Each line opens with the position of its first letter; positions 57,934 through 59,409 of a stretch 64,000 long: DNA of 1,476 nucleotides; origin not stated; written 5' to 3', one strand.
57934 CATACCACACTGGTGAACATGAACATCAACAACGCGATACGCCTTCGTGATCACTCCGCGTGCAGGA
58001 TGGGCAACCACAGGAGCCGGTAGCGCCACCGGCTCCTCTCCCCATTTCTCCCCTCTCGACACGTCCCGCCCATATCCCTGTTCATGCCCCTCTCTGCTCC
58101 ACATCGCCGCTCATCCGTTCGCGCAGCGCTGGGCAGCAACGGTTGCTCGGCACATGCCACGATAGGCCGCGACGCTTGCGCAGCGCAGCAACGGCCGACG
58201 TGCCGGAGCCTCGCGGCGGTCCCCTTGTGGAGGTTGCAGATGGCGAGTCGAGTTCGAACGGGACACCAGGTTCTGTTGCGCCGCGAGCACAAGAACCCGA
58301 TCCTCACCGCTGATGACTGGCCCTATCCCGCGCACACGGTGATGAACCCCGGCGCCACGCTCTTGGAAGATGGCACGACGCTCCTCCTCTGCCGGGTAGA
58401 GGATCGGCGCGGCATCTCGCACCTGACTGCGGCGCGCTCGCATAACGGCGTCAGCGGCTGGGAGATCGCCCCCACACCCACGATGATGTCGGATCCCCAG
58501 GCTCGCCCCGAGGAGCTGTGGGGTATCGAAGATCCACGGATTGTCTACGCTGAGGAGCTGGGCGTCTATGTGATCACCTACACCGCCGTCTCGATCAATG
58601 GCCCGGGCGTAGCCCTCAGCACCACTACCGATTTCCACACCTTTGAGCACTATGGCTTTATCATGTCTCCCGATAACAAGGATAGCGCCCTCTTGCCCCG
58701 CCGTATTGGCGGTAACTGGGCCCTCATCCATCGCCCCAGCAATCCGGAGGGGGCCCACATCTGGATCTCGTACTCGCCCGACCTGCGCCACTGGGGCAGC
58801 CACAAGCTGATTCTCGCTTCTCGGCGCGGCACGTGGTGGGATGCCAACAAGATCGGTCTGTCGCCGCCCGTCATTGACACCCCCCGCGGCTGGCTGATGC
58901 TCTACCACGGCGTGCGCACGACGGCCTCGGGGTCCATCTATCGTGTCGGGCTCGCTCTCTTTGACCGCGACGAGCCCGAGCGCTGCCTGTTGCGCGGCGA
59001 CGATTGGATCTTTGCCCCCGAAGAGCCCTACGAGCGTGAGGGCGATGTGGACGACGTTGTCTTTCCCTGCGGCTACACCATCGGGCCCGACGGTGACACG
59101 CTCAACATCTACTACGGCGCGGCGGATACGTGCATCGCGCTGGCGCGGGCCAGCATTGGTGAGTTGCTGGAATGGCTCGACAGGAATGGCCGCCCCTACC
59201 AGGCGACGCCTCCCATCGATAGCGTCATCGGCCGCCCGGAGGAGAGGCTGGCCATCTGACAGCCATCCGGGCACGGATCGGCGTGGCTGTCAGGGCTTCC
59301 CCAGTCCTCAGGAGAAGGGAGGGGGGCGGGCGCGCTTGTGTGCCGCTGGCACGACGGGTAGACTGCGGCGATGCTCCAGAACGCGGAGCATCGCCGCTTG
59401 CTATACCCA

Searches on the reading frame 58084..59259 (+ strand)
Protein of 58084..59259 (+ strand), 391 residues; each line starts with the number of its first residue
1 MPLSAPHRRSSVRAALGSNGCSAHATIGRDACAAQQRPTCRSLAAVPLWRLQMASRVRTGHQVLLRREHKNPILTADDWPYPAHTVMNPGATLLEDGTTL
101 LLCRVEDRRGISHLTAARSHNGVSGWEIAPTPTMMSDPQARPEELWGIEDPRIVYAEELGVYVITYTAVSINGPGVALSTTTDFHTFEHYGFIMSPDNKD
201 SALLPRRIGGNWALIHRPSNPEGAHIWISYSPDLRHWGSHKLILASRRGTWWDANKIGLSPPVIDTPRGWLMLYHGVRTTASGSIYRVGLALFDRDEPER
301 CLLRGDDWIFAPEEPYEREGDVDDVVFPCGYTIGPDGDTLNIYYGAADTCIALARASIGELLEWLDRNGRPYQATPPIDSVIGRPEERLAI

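Call 82: search_protein_families(library=pfam, proteins=[window:58084-59259:+], max_evalue=0.00001)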
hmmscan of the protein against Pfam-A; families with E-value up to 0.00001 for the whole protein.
window:58084-59259:+ (391 aa): 1 family
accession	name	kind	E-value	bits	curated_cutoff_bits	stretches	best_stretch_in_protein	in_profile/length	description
PF04041.19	Glyco_hydro_130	-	2.5e-51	175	26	1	85-366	34-319/320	beta-1,4-mannooligosaccharide phosphorylase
